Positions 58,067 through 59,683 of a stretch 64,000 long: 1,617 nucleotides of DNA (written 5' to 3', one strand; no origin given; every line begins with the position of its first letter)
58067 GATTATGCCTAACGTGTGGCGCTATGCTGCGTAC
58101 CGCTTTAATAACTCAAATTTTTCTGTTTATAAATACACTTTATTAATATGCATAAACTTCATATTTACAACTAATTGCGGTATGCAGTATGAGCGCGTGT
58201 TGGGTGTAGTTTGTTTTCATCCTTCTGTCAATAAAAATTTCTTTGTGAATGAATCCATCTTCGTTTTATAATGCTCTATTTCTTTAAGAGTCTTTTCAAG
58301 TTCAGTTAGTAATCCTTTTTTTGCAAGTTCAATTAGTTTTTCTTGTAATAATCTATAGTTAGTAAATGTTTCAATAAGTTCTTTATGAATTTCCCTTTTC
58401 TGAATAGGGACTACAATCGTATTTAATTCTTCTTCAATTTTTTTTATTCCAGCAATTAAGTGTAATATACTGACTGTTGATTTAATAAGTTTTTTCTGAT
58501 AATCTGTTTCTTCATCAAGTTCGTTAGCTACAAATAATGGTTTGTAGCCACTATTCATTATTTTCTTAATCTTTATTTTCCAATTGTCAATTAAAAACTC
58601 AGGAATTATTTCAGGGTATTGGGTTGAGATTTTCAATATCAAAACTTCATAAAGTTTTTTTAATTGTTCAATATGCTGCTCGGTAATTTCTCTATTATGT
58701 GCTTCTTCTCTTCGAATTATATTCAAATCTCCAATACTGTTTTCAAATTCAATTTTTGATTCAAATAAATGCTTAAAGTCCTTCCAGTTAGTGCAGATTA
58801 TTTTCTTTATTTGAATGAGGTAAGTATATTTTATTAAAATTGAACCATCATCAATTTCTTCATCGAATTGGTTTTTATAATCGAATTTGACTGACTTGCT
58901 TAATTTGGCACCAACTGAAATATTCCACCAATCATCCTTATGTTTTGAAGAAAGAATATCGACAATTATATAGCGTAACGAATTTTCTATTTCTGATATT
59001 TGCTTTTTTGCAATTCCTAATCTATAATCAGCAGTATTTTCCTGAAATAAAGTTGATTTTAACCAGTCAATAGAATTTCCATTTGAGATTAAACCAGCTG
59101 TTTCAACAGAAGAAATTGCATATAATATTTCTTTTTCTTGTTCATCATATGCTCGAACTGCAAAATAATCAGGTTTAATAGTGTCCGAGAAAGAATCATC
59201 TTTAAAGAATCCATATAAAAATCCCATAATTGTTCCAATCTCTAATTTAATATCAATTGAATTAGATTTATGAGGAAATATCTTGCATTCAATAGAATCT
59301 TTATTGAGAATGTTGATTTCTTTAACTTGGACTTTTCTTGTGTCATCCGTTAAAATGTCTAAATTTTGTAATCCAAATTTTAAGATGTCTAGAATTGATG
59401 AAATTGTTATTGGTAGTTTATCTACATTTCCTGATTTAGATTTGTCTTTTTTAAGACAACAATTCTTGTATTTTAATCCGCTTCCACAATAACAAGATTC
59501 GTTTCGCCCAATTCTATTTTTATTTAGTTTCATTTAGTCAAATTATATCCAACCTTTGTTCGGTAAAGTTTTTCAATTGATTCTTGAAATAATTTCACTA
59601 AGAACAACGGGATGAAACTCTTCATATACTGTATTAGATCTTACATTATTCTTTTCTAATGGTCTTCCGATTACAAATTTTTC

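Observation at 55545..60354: Four-gene minus-strand cassette (Lys-rich coiled coil, small beta-rich protein, SEC-C/Swt1-HEPN, wHTH-PIN-coiled-coil-2TM): candidate undescribed defence or abortive-infection system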

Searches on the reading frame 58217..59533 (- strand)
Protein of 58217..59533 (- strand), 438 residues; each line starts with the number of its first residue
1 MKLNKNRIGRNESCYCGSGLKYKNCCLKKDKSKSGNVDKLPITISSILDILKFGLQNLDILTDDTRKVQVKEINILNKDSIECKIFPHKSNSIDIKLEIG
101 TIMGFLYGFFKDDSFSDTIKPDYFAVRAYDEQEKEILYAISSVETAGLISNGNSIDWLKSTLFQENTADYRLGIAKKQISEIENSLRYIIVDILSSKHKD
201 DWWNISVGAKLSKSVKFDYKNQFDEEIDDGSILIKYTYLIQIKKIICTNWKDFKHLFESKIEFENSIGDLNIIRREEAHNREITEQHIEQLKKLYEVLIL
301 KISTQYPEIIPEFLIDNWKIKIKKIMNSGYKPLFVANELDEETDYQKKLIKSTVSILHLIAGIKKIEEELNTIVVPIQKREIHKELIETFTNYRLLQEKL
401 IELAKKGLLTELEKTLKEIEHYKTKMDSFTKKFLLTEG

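Call 3: search_protein_families(library=pfam, proteins=[window:58217-59533:-], max_evalue=1)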
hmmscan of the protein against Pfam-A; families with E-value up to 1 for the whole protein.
window:58217-59533:- (438 aa): 3 families
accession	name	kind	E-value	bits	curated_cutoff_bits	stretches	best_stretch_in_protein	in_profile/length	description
PF02810.21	SEC-C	-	8.3e-07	29.2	20.4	1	10-27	1-18/19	SEC-C motif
PF18731.6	HEPN_Swt1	-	1.2e-06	29.2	27.5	1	182-302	6-114/115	Swt1-like HEPN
PF18725.6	HEPN_SAV2148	-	0.039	13.8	26.4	1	233-293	104-164/216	SAV2148-like HEPN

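Call 4: search_protein_families(library=padloc, proteins=[window:58217-59533:-], max_evalue=1)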
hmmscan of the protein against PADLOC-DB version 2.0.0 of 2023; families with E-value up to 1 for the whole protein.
window:58217-59533:- (438 aa): 7 families
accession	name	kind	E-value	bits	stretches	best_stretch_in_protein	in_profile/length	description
PDLC04592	PDC-M34B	-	1.1e-12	46.1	1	179-292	65-180/192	-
PDLC04591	PDC-M34B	-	2.6e-08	31.9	1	178-291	57-173/185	-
PDLC04590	PDC-M34B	-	2.9e-07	28.5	1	179-269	20-111/147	-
PDLC00833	E1-E2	-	5.2e-06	24.1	1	3-29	167-193/222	E1-E2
PDLC00872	E2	-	1.5e-05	22.6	1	3-38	163-197/216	E2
PDLC04917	PDC-S12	-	6.3e-05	21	1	4-28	194-218/218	-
PDLC00865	E2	-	0.0005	17.5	1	4-32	166-194/219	E2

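Call 5: search_protein_families(library=ncbifam, proteins=[window:58217-59533:-], max_evalue=1)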
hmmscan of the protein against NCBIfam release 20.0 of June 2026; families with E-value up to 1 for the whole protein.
window:58217-59533:- (438 aa): 7 families
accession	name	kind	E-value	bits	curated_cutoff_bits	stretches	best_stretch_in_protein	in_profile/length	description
NF004088.0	PRK05590.1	equivalog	3e-06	27.7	140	1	4-28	141-165/166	hypothetical protein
NF007704.0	PRK10396.1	equivalog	9.8e-05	22.4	149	1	4-28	197-221/221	hypothetical protein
NF002449.0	PRK01617.1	equivalog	0.00015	22.2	141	1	5-26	131-152/154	hypothetical protein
NF002592.0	PRK02250.1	equivalog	0.00029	21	158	1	4-26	144-166/167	hypothetical protein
TIGR04102.1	SWIM_PBPRA1643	hypoth_equivalog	0.0014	19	68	1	8-26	89-107/108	PBPRA1643 family SWIM/SEC-C metal-binding motif protein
NF001213.0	PRK00183.1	equivalog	0.0044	17.1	158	1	7-27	133-153/157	hypothetical protein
NF008970.0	PRK12318.1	equivalog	0.0049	16.2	267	1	8-35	1-28/291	methionyl aminopeptidase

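Call 8: search_protein_families(library=phrogs, proteins=[window:58217-59533:-], max_evalue=1)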
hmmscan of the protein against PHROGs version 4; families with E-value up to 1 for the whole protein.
window:58217-59533:- (438 aa): 1 family
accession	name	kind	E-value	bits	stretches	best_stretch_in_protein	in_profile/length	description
phrog_24700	-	unknown function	0.0079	17.3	1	6-27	199-220/221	-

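Call 10: find_homologous_proteins(query=window:58217-59533:-)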
Query window:58217-59533:- (438 aa): 155 proteins with E <= 0.001 among 8000 candidates; the best 120 are listed.
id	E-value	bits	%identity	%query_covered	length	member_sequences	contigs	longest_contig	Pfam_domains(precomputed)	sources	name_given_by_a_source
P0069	3.9e-252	855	94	96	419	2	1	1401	PF18731.7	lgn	-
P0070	6.6e-242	821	86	100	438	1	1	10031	PF18731.7,PF02810.22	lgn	-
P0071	6.7e-215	732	75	100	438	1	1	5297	PF18731.7,PF02810.22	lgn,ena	-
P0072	3.7e-175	601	65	99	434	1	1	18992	PF02810.22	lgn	-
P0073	1.5e-169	583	62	99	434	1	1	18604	PF18731.7,PF02810.22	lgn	-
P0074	3.7e-169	581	62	100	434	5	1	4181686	PF18731.7,PF02810.22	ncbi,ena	-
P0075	1.2e-168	580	61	99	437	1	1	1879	PF18731.7,PF02810.22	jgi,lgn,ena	-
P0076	1.4e-165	569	60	100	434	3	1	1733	PF02810.22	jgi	jgi:hypothetical protein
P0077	2.8e-160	552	64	90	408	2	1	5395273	PF18731.7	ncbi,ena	-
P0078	1.1e-150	520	55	99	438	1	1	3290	PF02810.22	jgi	jgi:hypothetical protein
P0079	2.0e-149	516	54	99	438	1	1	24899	PF02810.22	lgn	-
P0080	1.9e-140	487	53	100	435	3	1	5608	PF18731.7,PF02810.22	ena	-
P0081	2.1e-140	487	53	100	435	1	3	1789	PF18731.7,PF02810.22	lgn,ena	-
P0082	3.4e-139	483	52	98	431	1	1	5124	PF18731.7,PF02810.22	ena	-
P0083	1.3e-138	481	55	99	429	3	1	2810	PF18731.7,PF02810.22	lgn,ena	-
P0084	4.4e-138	479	54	99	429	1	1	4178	PF18731.7,PF02810.22,PF18725.6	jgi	jgi:hypothetical protein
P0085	5.9e-138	478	54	99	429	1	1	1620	PF18731.7,PF02810.22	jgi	jgi:hypothetical protein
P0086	6.7e-138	478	54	99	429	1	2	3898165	PF18731.7,PF02810.22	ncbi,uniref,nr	ncbi:SEC-C domain-containing protein [Polaribacter porphyrae]|uniref:Uncharacterized protein n=1 Tax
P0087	1.1e-137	478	54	98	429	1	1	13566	PF18731.7,PF02810.22,PF18725.6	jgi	-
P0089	3.4e-137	476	52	99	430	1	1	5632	PF18731.7,PF02810.22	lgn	-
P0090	6.9e-137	475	52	98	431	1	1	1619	PF18731.7,PF02810.22,PF18725.6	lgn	-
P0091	9.6e-137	474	53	99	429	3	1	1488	PF18731.7,PF02810.22,PF18725.6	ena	-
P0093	3.2e-136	473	53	99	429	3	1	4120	PF18731.7,PF02810.22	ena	-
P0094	3.6e-136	473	52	99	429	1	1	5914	PF18731.7,PF02810.22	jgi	-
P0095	4.0e-136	472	52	100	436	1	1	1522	PF18731.7,PF02810.22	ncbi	-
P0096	1.0e-135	471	50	99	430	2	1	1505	PF18731.7,PF02810.22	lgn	-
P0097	3.0e-135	470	52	98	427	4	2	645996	PF02810.22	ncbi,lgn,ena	-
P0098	3.4e-135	469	51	99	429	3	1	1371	PF18731.7,PF02810.22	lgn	-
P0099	6.9e-135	468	51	100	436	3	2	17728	PF18731.7,PF02810.22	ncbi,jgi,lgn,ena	-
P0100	1.1e-134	468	53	99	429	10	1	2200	PF18731.7,PF02810.22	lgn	-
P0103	4.3e-134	466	51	100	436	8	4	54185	PF18731.7,PF02810.22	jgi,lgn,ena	jgi:hypothetical protein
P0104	6.8e-134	465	51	100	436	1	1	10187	PF18731.7,PF02810.22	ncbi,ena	-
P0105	1.3e-133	464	52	98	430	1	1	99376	PF18731.7,PF02810.22,PF18725.6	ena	-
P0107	4.9e-133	462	50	100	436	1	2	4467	PF18731.7,PF02810.22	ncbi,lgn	-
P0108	6.1e-133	462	51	99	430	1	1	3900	PF18731.7,PF02810.22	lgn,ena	-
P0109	2.5e-132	460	50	98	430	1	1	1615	PF18731.7,PF02810.22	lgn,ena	-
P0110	3.0e-132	460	52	99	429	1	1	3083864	PF18731.7,PF02810.22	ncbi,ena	-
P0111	3.2e-132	460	50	99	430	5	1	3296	PF18731.7,PF02810.22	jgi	-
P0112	3.4e-132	459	50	99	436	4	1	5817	PF18731.7,PF02810.22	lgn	-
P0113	4.5e-132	459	50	99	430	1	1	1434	PF18731.7,PF02810.22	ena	-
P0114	7.2e-132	458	50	100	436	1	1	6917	PF18731.7,PF02810.22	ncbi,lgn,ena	-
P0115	1.1e-131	458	51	99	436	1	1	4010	PF18731.7,PF02810.22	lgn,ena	-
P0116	1.1e-131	458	49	99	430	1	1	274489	PF18731.7,PF02810.22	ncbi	ncbi:MAG: YecA family protein [Marinifilaceae bacterium]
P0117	1.3e-131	458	49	100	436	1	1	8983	PF18731.7,PF02810.22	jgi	-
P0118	4.1e-131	456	50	100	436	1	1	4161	PF18731.7,PF02810.22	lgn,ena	-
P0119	6.1e-131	455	54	93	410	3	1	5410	PF18731.7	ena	-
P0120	7.7e-131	455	50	99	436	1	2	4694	PF18731.7,PF02810.22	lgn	-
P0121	8.5e-131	455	50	99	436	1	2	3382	PF18731.7,PF02810.22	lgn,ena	-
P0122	4.7e-130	452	49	99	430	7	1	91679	PF18731.7,PF02810.22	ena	-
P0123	3.0e-129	450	49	100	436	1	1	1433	PF18731.7,PF02810.22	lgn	-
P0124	1.7e-128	447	49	99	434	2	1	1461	PF18731.7,PF02810.22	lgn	-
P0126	2.3e-126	440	49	99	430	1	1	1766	PF18731.7,PF02810.22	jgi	jgi:hypothetical protein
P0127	2.5e-126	440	51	93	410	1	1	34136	PF18731.7,PF18725.6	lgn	-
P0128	4.2e-126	439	53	90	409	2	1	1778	PF18731.7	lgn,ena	-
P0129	1.0e-125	438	51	99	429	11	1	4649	PF18731.7,PF02810.22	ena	-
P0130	1.5e-125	438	48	99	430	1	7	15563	PF18731.7,PF02810.22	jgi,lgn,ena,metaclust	metaclust:\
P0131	1.6e-125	438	51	99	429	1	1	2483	PF18731.7,PF02810.22,PF18725.6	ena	-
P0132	2.0e-125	437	51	99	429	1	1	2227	PF18731.7,PF02810.22,PF18725.6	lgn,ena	-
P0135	4.1e-124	433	49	100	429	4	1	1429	PF18731.7,PF02810.22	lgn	-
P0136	1.7e-123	431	47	100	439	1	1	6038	PF18731.7,PF02810.22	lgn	-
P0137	2.1e-123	431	50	93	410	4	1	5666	PF18731.7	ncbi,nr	ncbi:MAG: hypothetical protein KAS71_16230 [Bacteroidales bacterium]|nr:hypothetical protein [Bacter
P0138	2.6e-123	430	49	100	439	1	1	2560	PF18731.7,PF02810.22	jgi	jgi:hypothetical protein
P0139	7.1e-123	429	50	94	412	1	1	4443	PF18731.7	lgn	-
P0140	1.9e-122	427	51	92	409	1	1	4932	PF18731.7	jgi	-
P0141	2.1e-122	427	49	92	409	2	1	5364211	PF18731.7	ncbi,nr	ncbi:hypothetical protein LS482_17370 [Sinomicrobium kalidii]|nr:hypothetical protein LS482_17370 [S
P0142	2.5e-121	424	50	93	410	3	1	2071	PF18731.7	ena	-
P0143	3.9e-121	423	49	94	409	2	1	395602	PF18731.7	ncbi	-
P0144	5.3e-121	423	49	92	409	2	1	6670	PF18731.7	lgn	-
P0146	2.2e-120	421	49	93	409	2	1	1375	PF18731.7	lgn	-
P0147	2.3e-120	421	49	99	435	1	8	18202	PF18731.7,PF02810.22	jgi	-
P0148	2.7e-120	420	49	99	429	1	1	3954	PF18731.7,PF02810.22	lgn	-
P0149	4.6e-120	420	50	92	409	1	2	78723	PF18731.7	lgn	-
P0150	5.7e-120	419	50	93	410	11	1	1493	PF18731.7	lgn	-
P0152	3.1e-119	417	47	99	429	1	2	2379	PF18731.7,PF02810.22,PF18725.6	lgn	-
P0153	5.0e-119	416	51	90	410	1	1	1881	PF18731.7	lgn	-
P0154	7.1e-119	416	49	93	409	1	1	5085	PF18731.7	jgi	jgi:hypothetical protein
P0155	2.8e-116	407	47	93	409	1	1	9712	PF18731.7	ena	-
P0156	2.7e-115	404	49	93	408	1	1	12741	PF18731.7,PF18725.6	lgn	-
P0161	4.4e-114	400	51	90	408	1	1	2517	PF18731.7,PF18725.6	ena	-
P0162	6.6e-112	393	55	77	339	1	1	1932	PF18731.7,PF02810.22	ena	-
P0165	1.1e-105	372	48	89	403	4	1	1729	PF18731.7,PF18725.6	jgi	-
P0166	1.4e-105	372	56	76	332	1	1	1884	PF18731.7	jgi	-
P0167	1.1e-104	369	52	80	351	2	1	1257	PF18731.7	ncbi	ncbi:MAG: Swt1 family HEPN domain-containing protein, partial [Candidatus Paceibacterota bacterium]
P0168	2.0e-103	365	43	98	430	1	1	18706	PF18731.7,PF02810.22,PF18725.6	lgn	-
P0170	5.3e-101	357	57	66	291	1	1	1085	PF18731.7,PF02810.22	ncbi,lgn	-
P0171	6.0e-101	357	53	71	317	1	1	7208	PF18731.7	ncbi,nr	ncbi:MAG: hypothetical protein K8R53_02685 [Bacteroidales bacterium]|nr:hypothetical protein [Bacter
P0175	1.2e-96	342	49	82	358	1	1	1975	PF18731.7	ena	-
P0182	1.6e-93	332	40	98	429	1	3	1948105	PF18731.7,PF02810.22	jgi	jgi:hypothetical protein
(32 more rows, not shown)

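Call 12: find_related_loci(query=window:58217-59533:-, collection=genome_contigs, flank=10000)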
Query window:58217-59533:- (438 aa) in genome_contigs; peptide patterns used: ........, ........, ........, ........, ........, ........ (x = any residue, [..] = any of these).
196 stretches matched a pattern; 151 encode a relative of the query (tblastn E <= 1e-3); the best 80 are kept; 80 distinct loci.
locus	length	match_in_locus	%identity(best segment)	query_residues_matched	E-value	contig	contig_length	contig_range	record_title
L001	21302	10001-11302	62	1-438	6e-177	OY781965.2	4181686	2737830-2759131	MAG: Bacteroidales bacterium isolate 351424ce-103a-4fdb-9a77-f202f7f12de1 genome assembly, chromosome: 1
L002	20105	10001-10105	69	3-36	2e-9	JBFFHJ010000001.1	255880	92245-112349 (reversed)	MAG: bacterium isolate Mix_mud16.2022.02.20 k141_849779_length_255880_cov_12.0000, whole genome shotgun sequence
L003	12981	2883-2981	64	1-33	2e-9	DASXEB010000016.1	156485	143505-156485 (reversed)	MAG TPA_asm: Chthoniobacterales bacterium isolate SMAG_U5101 k141_1611172, whole genome shotgun sequence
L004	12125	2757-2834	81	4-29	7e-9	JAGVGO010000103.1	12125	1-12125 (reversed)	MAG: Planctomycetota bacterium isolate DeMMO2_28 c_000000036936, whole genome shotgun sequence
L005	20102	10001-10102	62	1-34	8e-9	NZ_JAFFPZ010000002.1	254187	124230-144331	Desulforhopalus vacuolatus strain DSM 9700 NODE_2_length_254187_cov_29.5406, whole genome shotgun sequence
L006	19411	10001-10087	72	1-29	8e-9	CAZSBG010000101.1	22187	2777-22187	MAG TPA_asm: uncultured Cytophagia bacterium isolate SRP141376_co4_290 genome assembly, contig: NODE_4145_length_22187_c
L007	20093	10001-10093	68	7-37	1e-8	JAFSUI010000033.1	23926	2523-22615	MAG: Bacillota bacterium isolate RGIG3481 Goat_Rumen.Co__c2507084, whole genome shotgun sequence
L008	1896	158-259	62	1-34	8e-9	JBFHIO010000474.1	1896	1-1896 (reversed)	MAG: Desulforhopalus sp. isolate Mix_sand07.2021.05.G.41 k141_1493299_length_1896_cov_6.0000, whole genome shotgun seque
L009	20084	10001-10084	71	7-34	1e-8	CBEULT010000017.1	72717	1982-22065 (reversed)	MAG TPA_asm: uncultured Thermoactinomyces sp. isolate SRR13515397_maxbin2_1 genome assembly, contig: ERZ25510992.27, who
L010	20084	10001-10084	71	7-34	2e-8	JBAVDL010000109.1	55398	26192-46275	MAG: Thermoactinomyces sp. isolate MFD08296_ilm_asm_bin17 k127_190849, whole genome shotgun sequence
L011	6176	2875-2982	58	4-39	2e-8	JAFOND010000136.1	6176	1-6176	MAG: Lachnospiraceae bacterium isolate RGIG619 Dairy_cattle_Duodenum.Co__c1692007, whole genome shotgun sequence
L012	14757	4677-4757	70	5-31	2e-8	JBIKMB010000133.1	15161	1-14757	MAG: Pirellulaceae bacterium isolate ME2014-08-29_3300036719_group5_bin81 Rohwer_bin1640_scaffold_4151_c1, whole genome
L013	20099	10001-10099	67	7-39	2e-8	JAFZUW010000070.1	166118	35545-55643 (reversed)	MAG: Lachnospiraceae bacterium isolate RGIG8119 Water_buffalos_Rumen-3__c1580561, whole genome shotgun sequence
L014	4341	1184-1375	39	7-73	3e-8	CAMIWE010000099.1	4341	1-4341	MAG: uncultured Lachnoclostridium sp. isolate SRR12081297_bin.58_metaWRAP_v1.3_MAG genome assembly, contig: ERZ12289777.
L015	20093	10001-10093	61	6-36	2e-8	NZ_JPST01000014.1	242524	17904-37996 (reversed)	Thermoactinomyces daqus strain H-18 H_18_contig_14, whole genome shotgun sequence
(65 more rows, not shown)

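Call 17: find_encoding_contigs(protein=P0070, flank=10000, max_places=3)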
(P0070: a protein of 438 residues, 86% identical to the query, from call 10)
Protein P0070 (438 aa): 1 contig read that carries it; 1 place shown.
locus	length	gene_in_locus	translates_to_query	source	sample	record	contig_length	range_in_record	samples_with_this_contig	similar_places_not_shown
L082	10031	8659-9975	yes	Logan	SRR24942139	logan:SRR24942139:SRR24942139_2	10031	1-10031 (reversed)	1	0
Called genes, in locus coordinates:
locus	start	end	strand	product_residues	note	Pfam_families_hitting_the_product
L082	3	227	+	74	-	?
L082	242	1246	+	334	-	PF02424:ApbE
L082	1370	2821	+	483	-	PF05735:TSP_C (weak), PF00801:PKD (weak), PF18911:PKD_4, PF13585:CHU_C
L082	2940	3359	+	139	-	PF01475:FUR, PF03965:Penicillinase_R (weak)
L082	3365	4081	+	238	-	PF01613:Flavin_Reduct, PF00301:Rubredoxin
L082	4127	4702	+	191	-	PF00210:Ferritin (weak), PF02915:Rubrerythrin, PF21349:RUBY_RBDX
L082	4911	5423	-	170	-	PF10543:ORF6N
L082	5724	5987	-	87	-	-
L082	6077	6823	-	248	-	PF22435:MRM3-like_sub_bind, PF00588:SpoU_methylase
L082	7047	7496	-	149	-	PF01281:Ribosomal_L9_N, PF03948:Ribosomal_L9_C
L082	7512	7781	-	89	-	PF01084:Ribosomal_S18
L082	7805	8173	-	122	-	PF01250:Ribosomal_S6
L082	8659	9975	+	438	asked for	PF02810:SEC-C (weak), PF18731:HEPN_Swt1 (weak)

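Call 41: find_encoding_contigs(protein=P0086, flank=10000, max_places=2)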
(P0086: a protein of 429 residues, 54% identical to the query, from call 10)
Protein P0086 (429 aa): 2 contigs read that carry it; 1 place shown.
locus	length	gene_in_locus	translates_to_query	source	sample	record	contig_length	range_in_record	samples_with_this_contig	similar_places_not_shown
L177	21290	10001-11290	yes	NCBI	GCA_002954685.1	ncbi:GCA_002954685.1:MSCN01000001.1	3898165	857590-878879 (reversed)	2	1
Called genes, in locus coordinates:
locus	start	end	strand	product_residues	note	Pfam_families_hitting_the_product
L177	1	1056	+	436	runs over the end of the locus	PF00275:EPSP_synthase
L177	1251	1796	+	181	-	PF01025:GrpE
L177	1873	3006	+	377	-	PF00226:DnaJ, PF01556:DnaJ_C, PF00684:DnaJ_CXXCXGXG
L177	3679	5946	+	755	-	PF00330:Aconitase, PF00694:Aconitase_C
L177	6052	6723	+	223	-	PF00027:cNMP_binding, PF13545:HTH_Crp_2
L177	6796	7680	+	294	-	PF10099:RskA_C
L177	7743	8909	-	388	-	PF07690:MFS_1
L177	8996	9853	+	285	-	PF00682:HMGL-like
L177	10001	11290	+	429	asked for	PF02810:SEC-C (weak), PF18731:HEPN_Swt1 (weak)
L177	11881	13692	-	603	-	PF00270:DEAD, PF04851:ResIII (weak), PF00271:Helicase_C, PF28538:Helicase_helical, PF03880:DbpA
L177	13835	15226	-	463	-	-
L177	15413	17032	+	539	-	PF00005:ABC_tran, PF02463:SMC_N, PF13304:AAA_21 (faint), PF12848:ABC_tran_Xtn, PF00005:ABC_tran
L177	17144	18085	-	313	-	PF00126:HTH_1, PF03466:LysR_substrate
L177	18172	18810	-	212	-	PF09411:PagL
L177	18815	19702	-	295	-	PF02737:3HCDH_N, PF00725:3HCDH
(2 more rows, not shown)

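Call 42: find_encoding_contigs(protein=P0103, flank=10000, max_places=6)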
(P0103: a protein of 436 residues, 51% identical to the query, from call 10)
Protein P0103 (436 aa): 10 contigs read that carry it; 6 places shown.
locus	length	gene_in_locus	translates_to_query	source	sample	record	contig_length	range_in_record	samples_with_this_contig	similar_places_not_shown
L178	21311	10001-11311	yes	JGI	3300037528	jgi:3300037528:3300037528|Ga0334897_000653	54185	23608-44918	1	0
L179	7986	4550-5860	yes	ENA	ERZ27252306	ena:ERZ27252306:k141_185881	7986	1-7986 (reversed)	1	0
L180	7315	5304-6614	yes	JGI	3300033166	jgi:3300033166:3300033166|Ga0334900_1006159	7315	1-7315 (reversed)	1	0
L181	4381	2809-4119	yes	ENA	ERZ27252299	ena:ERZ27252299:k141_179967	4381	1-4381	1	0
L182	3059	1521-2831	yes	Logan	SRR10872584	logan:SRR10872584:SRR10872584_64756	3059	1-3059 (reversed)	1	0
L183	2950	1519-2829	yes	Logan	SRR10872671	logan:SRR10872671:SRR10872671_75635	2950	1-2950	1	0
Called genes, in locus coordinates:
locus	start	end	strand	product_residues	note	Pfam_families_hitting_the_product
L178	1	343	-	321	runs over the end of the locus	PF01261:AP_endonuc_2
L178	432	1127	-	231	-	-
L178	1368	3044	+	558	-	PF04389:Peptidase_M28, PF01546:Peptidase_M20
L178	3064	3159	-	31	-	-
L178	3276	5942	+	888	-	PF25788:Ig_Rha78A_N, PF08531:Bac_rhamnosid_N, PF05592:Bac_rhamnosid, PF17389:Bac_rhamnosid6H, PF17390:Bac_rhamnosid_C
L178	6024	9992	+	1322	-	PF02384:N6_Mtase (weak), PF20473:MmeI_Mtase, PF07669:Eco57I, PF01797:Y1_Tnp (weak), PF07669:Eco57I, PF02384:N6_Mtase, PF12950:TaqI_C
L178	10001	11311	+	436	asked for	PF02810:SEC-C, PF18731:HEPN_Swt1 (faint)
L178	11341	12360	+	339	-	PF13310:Virulence_RhuM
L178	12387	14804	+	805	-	PF17389:Bac_rhamnosid6H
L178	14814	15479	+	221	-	PF07947:YhhN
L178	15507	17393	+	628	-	PF00149:Metallophos, PF03009:GDPD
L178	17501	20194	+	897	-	PF25788:Ig_Rha78A_N, PF08531:Bac_rhamnosid_N, PF05592:Bac_rhamnosid, PF17389:Bac_rhamnosid6H, PF22422:MGH1-like_GH (faint), PF17390:Bac_rhamnosid_C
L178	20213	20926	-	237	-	PF00072:Response_reg, PF04397:LytTR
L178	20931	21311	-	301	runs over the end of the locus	PF06580:His_kinase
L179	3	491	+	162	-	?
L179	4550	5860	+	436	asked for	PF02810:SEC-C, PF18731:HEPN_Swt1 (faint)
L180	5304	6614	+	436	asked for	PF02810:SEC-C, PF18731:HEPN_Swt1 (faint)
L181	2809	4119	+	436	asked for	PF02810:SEC-C, PF18731:HEPN_Swt1 (faint)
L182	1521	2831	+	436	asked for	PF02810:SEC-C, PF18731:HEPN_Swt1 (faint)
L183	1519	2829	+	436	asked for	PF02810:SEC-C, PF18731:HEPN_Swt1 (faint)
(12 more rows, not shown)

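Call 71: search_dna_similar(query=window:58217-59533:-, collection=plasmids, mode=protein, max_evalue=0.001, max_rows=30)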
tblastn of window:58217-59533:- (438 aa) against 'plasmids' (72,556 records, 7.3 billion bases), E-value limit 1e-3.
Records with a match: 3; places in all: 3; records where one place covers at least 80% of the query: 0.
Best place of each record, by identity: 60-80% 2; <60% 1.
By first word of the organism name: Salmonella 1; Paenibacillus 1; Monoglobus 1.
By predicted mobility (MOB-suite, as given by PLSDB): non-mobilizable 3.
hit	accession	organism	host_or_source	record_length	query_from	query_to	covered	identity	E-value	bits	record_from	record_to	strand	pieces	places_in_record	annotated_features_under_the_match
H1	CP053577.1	Salmonella enterica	stool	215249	7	48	10%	52.4%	6e-4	50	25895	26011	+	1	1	none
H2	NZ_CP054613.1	Paenibacillus cellulosilyticus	cell culture,soil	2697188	1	29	7%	72.4%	1e-4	52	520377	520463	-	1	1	none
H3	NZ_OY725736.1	Monoglobus pectinilyticus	-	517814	7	37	7%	64.5%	4e-4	51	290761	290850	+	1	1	secA: preprotein translocase subunit SecA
